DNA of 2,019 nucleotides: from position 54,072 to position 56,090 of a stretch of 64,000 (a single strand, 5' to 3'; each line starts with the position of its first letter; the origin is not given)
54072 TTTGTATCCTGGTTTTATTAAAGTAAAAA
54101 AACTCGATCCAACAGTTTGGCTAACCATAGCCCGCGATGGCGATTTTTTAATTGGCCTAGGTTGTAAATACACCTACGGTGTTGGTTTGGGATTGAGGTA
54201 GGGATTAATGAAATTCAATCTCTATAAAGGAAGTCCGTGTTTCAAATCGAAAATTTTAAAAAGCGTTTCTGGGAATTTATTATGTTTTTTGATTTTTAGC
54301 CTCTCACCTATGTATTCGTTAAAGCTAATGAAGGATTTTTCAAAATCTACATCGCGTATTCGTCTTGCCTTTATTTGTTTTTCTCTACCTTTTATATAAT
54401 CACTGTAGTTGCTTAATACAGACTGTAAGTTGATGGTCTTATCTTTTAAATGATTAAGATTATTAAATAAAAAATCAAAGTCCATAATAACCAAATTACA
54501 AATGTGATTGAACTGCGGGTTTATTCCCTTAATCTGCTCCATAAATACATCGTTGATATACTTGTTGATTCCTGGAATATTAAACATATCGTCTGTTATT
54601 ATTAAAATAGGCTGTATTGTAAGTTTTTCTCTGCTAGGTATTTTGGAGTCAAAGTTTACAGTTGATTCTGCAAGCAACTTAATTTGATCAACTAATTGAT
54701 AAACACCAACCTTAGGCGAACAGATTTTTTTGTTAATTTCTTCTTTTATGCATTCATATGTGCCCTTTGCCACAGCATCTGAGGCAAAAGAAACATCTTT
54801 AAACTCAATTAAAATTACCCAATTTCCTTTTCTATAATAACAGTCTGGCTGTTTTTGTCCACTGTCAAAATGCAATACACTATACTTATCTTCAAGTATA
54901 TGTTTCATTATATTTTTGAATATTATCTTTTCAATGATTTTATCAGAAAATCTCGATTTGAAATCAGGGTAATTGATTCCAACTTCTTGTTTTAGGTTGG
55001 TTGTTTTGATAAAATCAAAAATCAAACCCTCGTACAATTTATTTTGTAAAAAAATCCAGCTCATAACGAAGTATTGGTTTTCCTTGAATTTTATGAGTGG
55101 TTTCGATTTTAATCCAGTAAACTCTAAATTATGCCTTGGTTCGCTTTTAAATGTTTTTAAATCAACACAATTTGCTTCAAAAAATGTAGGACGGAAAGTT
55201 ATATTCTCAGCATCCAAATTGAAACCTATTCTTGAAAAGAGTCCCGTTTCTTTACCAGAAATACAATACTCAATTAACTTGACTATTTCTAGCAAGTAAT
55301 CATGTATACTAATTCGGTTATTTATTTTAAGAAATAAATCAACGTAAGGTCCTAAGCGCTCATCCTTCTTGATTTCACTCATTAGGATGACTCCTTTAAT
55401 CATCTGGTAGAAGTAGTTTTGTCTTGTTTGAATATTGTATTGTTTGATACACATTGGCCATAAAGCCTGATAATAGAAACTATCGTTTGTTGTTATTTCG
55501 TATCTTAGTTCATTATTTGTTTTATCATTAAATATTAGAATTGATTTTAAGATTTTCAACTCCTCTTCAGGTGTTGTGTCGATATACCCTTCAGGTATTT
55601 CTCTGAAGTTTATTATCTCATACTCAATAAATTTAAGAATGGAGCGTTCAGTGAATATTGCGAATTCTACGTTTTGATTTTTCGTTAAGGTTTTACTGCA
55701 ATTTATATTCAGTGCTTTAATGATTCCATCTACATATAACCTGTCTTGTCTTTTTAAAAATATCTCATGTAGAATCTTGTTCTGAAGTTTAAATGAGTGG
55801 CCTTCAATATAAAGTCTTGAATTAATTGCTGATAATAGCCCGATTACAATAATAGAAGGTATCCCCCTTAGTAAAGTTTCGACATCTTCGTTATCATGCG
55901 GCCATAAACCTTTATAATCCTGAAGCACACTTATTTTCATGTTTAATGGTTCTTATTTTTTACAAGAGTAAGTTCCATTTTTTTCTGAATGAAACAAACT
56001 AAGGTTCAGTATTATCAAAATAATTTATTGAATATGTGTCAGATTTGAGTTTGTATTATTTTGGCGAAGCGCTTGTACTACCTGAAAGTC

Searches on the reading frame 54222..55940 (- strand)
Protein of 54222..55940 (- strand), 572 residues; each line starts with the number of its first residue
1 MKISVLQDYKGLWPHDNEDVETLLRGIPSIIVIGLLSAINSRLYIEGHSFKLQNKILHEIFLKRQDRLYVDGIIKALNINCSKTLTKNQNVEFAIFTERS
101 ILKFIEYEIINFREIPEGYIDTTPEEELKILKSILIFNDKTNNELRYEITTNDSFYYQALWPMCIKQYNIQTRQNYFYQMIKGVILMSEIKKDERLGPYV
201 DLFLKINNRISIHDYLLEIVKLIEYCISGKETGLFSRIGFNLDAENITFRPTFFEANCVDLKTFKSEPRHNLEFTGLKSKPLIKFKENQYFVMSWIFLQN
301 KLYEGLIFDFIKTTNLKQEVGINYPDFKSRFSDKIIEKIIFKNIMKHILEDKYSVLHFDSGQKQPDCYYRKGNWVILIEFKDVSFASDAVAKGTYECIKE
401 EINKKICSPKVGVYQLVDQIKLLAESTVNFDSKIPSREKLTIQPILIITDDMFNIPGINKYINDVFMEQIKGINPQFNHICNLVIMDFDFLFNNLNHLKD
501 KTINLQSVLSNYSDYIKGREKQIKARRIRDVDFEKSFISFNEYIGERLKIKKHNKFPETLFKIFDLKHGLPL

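Call 11: search_protein_families(library=pfam, proteins=[window:54222-55940:-], max_evalue=0.01)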
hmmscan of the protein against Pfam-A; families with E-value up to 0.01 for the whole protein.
window:54222-55940:- (572 aa): 0 families

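Call 12: search_protein_families(library=padloc, proteins=[window:54222-55940:-], max_evalue=0.01)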
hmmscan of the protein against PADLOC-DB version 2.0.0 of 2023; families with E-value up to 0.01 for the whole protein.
window:54222-55940:- (572 aa): 0 families

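Call 18: find_encoding_contigs(protein=window:54222-55940:-, flank=6000, max_places=10)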
Protein window:54222-55940:- (572 aa): 5 contigs read that carry it; 5 places shown.
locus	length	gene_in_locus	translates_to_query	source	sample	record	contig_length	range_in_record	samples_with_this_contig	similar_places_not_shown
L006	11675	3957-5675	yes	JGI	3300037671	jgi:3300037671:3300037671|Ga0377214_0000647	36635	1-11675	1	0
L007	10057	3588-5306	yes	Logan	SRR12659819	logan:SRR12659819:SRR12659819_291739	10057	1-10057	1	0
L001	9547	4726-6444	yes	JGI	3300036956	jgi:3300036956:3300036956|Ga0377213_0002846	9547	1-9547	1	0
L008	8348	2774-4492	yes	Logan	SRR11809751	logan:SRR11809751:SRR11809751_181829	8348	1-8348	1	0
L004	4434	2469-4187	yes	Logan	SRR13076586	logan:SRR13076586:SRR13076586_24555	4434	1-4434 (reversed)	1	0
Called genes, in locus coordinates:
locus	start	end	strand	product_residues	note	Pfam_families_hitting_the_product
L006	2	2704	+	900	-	?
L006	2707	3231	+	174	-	-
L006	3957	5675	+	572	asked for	-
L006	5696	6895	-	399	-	-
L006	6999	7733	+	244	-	PF00027:cNMP_binding, PF13545:HTH_Crp_2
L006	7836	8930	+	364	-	PF00535:Glycos_transf_2, PF10111:Glyco_tranf_2_2 (weak), PF13641:Glyco_tranf_2_3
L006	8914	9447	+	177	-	PF00908:dTDP_sugar_isom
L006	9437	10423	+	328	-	PF01370:Epimerase, PF04321:RmlD_sub_bind, PF16363:GDP_Man_Dehyd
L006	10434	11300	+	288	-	PF01370:Epimerase, PF02719:Polysacc_synt_2 (weak), PF04321:RmlD_sub_bind, PF16363:GDP_Man_Dehyd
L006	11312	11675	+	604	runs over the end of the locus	-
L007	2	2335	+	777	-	?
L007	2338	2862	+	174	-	-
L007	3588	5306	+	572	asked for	-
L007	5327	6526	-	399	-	-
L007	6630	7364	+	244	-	PF00027:cNMP_binding, PF13545:HTH_Crp_2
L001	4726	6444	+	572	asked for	-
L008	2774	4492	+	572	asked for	-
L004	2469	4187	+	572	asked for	-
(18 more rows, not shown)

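Call 20: find_homologous_proteins(query=window:54222-55940:-, max_evalue=0.001)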
Query window:54222-55940:- (572 aa): 15 proteins with E <= 0.001 among 8000 candidates.
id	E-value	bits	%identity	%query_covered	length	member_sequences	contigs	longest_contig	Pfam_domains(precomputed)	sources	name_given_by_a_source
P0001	1.2e-290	983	75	100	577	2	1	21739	-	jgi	jgi:hypothetical protein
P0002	2.4e-258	877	100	69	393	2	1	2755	-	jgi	jgi:hypothetical protein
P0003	9.8e-215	733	57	100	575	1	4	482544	-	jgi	jgi:hypothetical protein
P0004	6.1e-155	535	45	100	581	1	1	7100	-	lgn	-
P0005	6.9e-146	505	44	100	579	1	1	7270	-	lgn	-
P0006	2.3e-140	487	43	100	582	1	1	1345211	-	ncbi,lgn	ncbi:MAG: hypothetical protein V4620_03845 [Bacteroidota bacterium]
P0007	5.0e-140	486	44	100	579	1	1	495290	-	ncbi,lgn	ncbi:MAG: hypothetical protein V4538_13830 [Bacteroidota bacterium]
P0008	6.0e-76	275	32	100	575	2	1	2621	-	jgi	-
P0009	2.0e-58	217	32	96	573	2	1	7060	-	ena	-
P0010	6.2e-57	212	28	100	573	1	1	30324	-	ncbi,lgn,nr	ncbi:MAG: hypothetical protein JWR76_369 [Mucilaginibacter sp.]|nr:hypothetical protein [Mucilaginib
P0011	8.3e-56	208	28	98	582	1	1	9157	-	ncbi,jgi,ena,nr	ncbi:MAG TPA: hypothetical protein VK588_12530 [Chitinophagaceae bacterium]|nr:hypothetical protein 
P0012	8.7e-56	208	30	87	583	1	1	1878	-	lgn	-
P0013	4.5e-52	196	31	91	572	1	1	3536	-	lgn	-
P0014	8.5e-50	188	31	99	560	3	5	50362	-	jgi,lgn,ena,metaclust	metaclust:\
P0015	2.7e-29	121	28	90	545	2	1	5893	-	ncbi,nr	ncbi:MAG: hypothetical protein K8S18_01585 [Desulfobacula sp.]|nr:hypothetical protein [Desulfobacul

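Call 21: find_encoding_contigs(protein=P0001, flank=6000, max_places=3)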
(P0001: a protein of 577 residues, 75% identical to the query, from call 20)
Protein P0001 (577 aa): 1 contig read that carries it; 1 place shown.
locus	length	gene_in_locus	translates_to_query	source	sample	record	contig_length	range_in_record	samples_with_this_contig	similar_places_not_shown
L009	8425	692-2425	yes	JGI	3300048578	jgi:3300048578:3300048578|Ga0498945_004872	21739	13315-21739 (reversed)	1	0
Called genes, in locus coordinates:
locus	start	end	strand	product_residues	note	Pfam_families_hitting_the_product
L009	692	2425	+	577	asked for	-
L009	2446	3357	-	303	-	PF00376:MerR (weak), PF13411:MerR_1, PF02607:B12-binding_2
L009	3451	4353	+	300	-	PF01370:Epimerase, PF13460:NAD_binding_10 (weak), PF16363:GDP_Man_Dehyd (faint), PF08338:DUF1731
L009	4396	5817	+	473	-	PF28492:Beta_helix_4 (faint)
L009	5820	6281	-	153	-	PF12712:DUF3805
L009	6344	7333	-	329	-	PF00483:NTP_transferase, PF12804:NTP_transf_3, PF25084:LbH_EIF2B (weak), PF00132:Hexapep (faint), PF25087:GMPPB_C (weak)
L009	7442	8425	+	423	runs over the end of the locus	PF00464:SHMT, PF00155:Aminotran_1_2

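Call 22: find_encoding_contigs(protein=P0003, flank=6000, max_places=4)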
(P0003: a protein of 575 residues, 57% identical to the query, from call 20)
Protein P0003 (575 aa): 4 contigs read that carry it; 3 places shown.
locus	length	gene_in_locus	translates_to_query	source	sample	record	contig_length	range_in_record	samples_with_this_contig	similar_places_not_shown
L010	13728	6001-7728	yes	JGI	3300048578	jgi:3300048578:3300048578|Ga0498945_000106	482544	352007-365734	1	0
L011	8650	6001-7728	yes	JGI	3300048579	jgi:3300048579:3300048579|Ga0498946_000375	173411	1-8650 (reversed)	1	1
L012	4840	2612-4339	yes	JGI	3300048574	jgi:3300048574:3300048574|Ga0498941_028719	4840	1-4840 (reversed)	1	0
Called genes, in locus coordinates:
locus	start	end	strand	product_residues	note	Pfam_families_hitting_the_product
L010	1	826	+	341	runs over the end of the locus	PF01210:NAD_Gly3P_dh_N, PF03807:F420_oxidored (weak), PF07479:NAD_Gly3P_dh_C, PF20618:GPD_NAD_C_bact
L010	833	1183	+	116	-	PF02627:CMD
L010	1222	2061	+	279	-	-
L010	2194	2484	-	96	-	-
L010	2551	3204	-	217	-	PF02666:PS_Dcarbxylase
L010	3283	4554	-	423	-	PF02812:ELFV_dehydrog_N, PF00208:ELFV_dehydrog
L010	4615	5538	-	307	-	PF00294:PfkB, PF08543:Phos_pyr_kin (faint)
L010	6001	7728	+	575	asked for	-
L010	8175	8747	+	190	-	PF01797:Y1_Tnp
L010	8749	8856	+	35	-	-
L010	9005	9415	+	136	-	-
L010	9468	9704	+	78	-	-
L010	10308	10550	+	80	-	-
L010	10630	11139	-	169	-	PF00293:NUDIX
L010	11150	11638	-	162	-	-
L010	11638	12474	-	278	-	PF00494:SQS_PSY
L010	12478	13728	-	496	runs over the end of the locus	PF00890:FAD_binding_2, PF01266:DAO, PF01593:Amino_oxidase, PF01946:Thi4 (weak), PF03486:HI0933_like (weak), PF07992:Pyr_redox_2 (weak), PF12831:FAD_oxidored (weak), PF13450:NAD_binding_8, +4 more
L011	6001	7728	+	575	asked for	-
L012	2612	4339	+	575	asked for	-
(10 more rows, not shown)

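Call 23: find_encoding_contigs(protein=P0006, flank=6000, max_places=3)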
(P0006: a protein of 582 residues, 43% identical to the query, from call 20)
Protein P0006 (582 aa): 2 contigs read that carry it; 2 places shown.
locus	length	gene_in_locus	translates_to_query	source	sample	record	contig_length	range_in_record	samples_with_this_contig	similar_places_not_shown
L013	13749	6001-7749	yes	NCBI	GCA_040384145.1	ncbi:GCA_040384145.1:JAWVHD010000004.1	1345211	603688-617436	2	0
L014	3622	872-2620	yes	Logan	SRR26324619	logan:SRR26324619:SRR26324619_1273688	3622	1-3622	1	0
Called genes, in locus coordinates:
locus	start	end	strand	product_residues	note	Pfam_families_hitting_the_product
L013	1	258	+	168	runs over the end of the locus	PF00583:Acetyltransf_1, PF13673:Acetyltransf_10 (weak), PF13508:Acetyltransf_7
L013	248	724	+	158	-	PF00075:RNase_H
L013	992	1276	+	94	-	PF01541:GIY-YIG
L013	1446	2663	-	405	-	PF14082:SduA_C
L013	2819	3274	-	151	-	-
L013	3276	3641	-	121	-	-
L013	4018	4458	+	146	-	-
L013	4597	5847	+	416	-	PF00069:Pkinase, PF01636:APH (faint), PF07714:PK_Tyr_Ser-Thr, PF03109:ABC1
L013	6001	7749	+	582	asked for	-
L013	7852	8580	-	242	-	PF19775:DUF6261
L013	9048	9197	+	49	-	-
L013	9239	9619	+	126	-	-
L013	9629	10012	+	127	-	-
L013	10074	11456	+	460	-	-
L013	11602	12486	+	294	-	-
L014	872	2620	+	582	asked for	-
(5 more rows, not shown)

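Call 24: find_encoding_contigs(protein=P0007, flank=6000, max_places=3)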
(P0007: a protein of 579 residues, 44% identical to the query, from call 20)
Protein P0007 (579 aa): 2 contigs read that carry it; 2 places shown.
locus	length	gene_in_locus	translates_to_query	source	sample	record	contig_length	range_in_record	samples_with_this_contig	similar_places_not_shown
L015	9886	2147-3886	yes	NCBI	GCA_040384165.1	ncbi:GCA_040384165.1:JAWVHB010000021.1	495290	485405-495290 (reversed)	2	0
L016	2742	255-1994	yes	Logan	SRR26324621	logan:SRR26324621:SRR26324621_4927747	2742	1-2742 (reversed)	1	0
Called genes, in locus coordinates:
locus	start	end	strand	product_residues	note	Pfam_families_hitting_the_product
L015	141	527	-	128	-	-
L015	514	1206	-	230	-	-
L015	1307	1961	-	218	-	-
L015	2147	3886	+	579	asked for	-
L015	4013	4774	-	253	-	-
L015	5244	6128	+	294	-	-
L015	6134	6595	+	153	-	-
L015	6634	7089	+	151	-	-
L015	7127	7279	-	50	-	-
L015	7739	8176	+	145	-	PF01381:HTH_3, PF12844:HTH_19 (weak)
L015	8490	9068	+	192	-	PF18347:DUF5606, PF21186:DUF6852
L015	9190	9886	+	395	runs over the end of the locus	PF02417:Chromate_transp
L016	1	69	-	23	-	?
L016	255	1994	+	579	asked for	-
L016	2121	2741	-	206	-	?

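Call 54: find_encoding_contigs(protein=P0004, flank=6000, max_places=3)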
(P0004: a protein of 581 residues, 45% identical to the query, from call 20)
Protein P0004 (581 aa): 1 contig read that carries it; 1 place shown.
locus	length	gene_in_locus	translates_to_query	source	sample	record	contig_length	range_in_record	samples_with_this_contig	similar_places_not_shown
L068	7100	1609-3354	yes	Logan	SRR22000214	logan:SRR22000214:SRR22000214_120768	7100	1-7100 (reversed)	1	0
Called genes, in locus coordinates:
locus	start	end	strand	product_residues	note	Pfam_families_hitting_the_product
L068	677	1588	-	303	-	-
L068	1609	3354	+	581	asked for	-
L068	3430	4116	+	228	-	PF25164:CoiA_N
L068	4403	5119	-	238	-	PF00081:Sod_Fe_N, PF02777:Sod_Fe_C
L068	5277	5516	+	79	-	PF00403:HMA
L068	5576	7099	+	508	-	?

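Call 55: find_encoding_contigs(protein=P0005, flank=6000, max_places=3)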
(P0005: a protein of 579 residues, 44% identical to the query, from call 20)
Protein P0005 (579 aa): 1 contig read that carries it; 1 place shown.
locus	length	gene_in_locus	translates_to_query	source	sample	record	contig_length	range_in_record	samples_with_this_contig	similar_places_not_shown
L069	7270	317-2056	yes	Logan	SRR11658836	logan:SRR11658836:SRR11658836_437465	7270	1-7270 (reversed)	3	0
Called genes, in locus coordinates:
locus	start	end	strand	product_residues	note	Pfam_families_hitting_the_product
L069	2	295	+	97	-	?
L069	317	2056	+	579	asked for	-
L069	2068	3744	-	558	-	PF00239:Resolvase, PF07508:Recombinase (weak), PF13408:Zn_ribbon_recom (weak)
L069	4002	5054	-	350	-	-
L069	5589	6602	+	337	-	-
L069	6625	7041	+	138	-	PF18962:Por_Secre_tail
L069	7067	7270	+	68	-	?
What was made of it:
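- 54222..55940 (-): 572-aa gene at about 30% G+C, encoding a FokI/Nt.BspD6I-like PD-(D/E)xK nuclease. This is the cargo of the acquired cassette. Homologs sit in unrelated contexts (calls 21-24, 54, 55).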

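Call 74: search_protein_families(library=ncbifam, proteins=[window:54225-55940:-], max_evalue=1)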
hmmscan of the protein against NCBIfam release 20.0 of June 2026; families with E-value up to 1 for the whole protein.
window:54225-55940:- (572 aa): 0 families
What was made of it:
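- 54222..55940 (-): No Pfam, PADLOC or NCBIfam hit (calls 11, 12, 74).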

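Call 75: search_protein_families(library=phrogs, proteins=[window:54225-55940:-], max_evalue=1)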
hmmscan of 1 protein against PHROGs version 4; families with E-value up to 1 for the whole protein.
window:54225-55940:- (572 aa): 2 families
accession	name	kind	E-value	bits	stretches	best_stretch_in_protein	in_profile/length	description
phrog_13887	-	unknown function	0.018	15.7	1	480-542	100-162/207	-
phrog_11811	-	unknown function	0.19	13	1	294-331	19-56/72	-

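Call 76: search_solved_structures(query=A2, max_evalue=1)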
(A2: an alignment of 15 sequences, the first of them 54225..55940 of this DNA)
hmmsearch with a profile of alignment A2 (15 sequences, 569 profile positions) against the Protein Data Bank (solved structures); distinct sequences matched with E-value up to 1: 0.

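Call 83: predict_structure(alignment_id=A2)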
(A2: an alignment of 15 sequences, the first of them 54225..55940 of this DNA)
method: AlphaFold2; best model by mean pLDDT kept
length: 572 residues; sequences in the alignment: 15
mean_pLDDT: 85.0   pTM: 0.86
mean pLDDT of the five models: 85.0, 84.9, 84.8, 83.4, 81.8
residues with pLDDT >= 90: 245; 70-90: 259; 50-70: 54; < 50: 14
segments of 3 or more residues with pLDDT < 50: 230-239, 569-572
pLDDT, mean of each block of 10 residues (from residue 1): 82 90 94 92 87 93 94 94 80 90 94 88 94 95 72 69 85 84 88 89 90 85 67 40 59 87 85 86 84 89 89 88 80 74 94 86 80 93 86 90 90 91 75 76 93 88 94 93 92 93 93 91 76 81 85 85 70 38
secondary structure, 60 per line:
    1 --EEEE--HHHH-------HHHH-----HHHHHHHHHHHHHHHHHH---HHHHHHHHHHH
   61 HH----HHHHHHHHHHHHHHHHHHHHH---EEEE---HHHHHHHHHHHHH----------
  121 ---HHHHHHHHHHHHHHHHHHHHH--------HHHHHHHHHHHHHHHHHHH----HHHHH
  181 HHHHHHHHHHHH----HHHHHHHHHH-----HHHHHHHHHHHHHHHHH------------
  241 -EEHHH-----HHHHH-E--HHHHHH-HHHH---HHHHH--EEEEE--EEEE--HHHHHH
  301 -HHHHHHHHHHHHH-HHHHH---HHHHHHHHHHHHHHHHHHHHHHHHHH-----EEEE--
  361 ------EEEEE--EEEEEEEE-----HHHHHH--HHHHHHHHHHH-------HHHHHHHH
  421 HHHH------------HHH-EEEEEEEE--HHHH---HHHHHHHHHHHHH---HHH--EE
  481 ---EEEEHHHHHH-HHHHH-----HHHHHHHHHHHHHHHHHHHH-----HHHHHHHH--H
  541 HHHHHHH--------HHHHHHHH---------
elements in order: E3-6 H9-12 H20-23 H29-46 H50-62 H67-87 E91-94 H98-110 H124-144 H153-171 H176-192 H197-206 H212-228 H252-256 H261-266 H268-271 H275-279 E282-286 E289-292 H295-300 H302-314 H316-320 H324-349 E355-358 E367-371 E374-381 H387-392 H395-405 H413-424 E441-448 H451-454 H458-470 E484-487 H488-493 H495-499 H505-524 H530-537 H540-547 H556-563
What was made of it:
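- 54222..55940 (-): The AlphaFold2 model has pLDDT 85 (call 83).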

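Call 86: fold_search(model_id=the predicted structure, library=pdb)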
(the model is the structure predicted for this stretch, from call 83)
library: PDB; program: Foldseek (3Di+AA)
matches with E <= 10: 328; with E <= 0.001: 0
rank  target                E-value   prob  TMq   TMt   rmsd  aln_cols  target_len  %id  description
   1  5lhc_A                6.7e-03  0.60  0.17  0.16  24.2       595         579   12  The structure of D456A mutant of Nt.BspD6I nicking endonuclease at 0.24 nm resolution . (released 2017-08-16)
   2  5liq_A                7.0e-03  0.69  0.19  0.18  22.9       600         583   13  The structure of C160S,C508S,C578S mutant of Nt.BspD6I nicking endonuclease at 0.185 nm resolution . (released 2017-08-02)
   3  2ewf                  1.0e-02  0.57  0.17  0.17  24.1       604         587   12  Crystal structure of the site-specific DNA nickase N.BspD6I (released 2006-11-21)
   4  6qnz_B                1.1e-02  0.57  0.17  0.17  22.7       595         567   11  Crystal structure of the site-specific DNA nickase N.BspD6I E418A Mutant (released 2020-03-04)
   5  5liz                  1.2e-02  0.63  0.18  0.18  22.8       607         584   12  The structure of Nt.BspD6I nicking endonuclease with all cysteines mutated by serine residues at 0.19 nm resolution . (released 2017-08-02)
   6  1fok_A                1.3e-02  0.97  0.19  0.19  14.9       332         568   10  STRUCTURE OF RESTRICTION ENDONUCLEASE FOKI BOUND TO DNA (released 1997-12-03)
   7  9wuf                  1.5e-02  0.75  0.22  0.13  16.1       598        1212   14  Cryo-EM structure of Upx (released 2026-02-11)
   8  6qnz_A                1.7e-02  0.51  0.17  0.17  24.1       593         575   11  Crystal structure of the site-specific DNA nickase N.BspD6I E418A Mutant (released 2020-03-04)
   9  2fok_A                2.2e-02  0.94  0.20  0.20  13.1       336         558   12  STRUCTURE OF RESTRICTION ENDONUCLEASE FOKI (released 1998-06-17)
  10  5lhc_B                2.7e-02  0.33  0.16  0.15  24.2       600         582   12  The structure of D456A mutant of Nt.BspD6I nicking endonuclease at 0.24 nm resolution . (released 2017-08-16)
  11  5liq_B                3.2e-02  0.33  0.16  0.16  24.0       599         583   12  The structure of C160S,C508S,C578S mutant of Nt.BspD6I nicking endonuclease at 0.185 nm resolution . (released 2017-08-02)
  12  2p14                  9.3e-02  0.93  0.18  0.45  11.2       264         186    9  Crystal structure of small subunit (R.BspD6I2) of the heterodimeric restriction endonuclease R.BspD6I (released 2008-03-11)
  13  9hny_DI               3.2e-01  0.14  0.14  0.19  20.4       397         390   12  Mitoribosomal small subunit in complex with Mettl15 and Mettl17 (released 2025-03-26)
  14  6bzf_E                3.4e-01  0.20  0.12  0.25  19.6       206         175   11  Structure of S. cerevisiae Zip2:Spo16 complex, C2 form (released 2018-02-14)
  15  5j1p                  4.6e-01  0.14  0.09  0.23  18.0       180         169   17  Lassa virus L protein cap-snatching endonuclease. Bound to two manganese ions (released 2016-06-29)
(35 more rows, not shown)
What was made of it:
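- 54222..55940 (-): Top Foldseek hits are Nt.BspD6I and FokI (E about 7e-3, call 86).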

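Call 96: search_dna_similar(query=window:54225-55940:-, collection=plasmids, mode=protein, max_evalue=0.001, max_rows=10)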
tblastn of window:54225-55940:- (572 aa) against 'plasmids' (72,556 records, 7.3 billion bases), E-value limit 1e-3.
Records with a match: 8; places in all: 8; records where one place covers at least 80% of the query: 0.
Best place of each record, by identity: <60% 8.
By first word of the organism name: Hymenobacter 8.
By predicted mobility (MOB-suite, as given by PLSDB): non-mobilizable 8.
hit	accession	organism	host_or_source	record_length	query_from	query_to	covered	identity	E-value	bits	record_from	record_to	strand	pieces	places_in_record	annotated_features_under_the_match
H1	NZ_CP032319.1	Hymenobacter oligotrophus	whole organism,R2A medium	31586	82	518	76%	22.5%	8e-17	92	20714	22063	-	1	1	hypothetical protein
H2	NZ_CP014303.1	Hymenobacter sp. PAMC 26628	lichen Stereocaulon sp.,single cell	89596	39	489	79%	20.8%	2e-9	69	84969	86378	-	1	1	hypothetical protein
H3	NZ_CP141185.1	Hymenobacter sp. GOD-10R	single cell,Crepidiastrum sonchifolium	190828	179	518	59%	26.2%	3e-20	103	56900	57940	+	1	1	hypothetical protein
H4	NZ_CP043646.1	Hymenobacter sp. NBH84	pure culture,soil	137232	179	518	59%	25.3%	2e-19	100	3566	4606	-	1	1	hypothetical protein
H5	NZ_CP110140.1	Hymenobacter sp. YIM 151500-1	whole organism,soil sample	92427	179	518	59%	23.7%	3e-18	97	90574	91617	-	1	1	hypothetical protein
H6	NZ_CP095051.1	Hymenobacter sp. 5317J-9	single cell,air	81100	179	518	59%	23.7%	9e-18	95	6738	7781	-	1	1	hypothetical protein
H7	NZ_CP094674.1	Hymenobacter tibetensis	Single cell,soil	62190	179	518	59%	22.9%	7e-20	101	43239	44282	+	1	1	hypothetical protein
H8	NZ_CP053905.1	Hymenobacter sp. BRD67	cell culture,soil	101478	321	518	35%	26.2%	7e-13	80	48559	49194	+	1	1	hypothetical protein (x2)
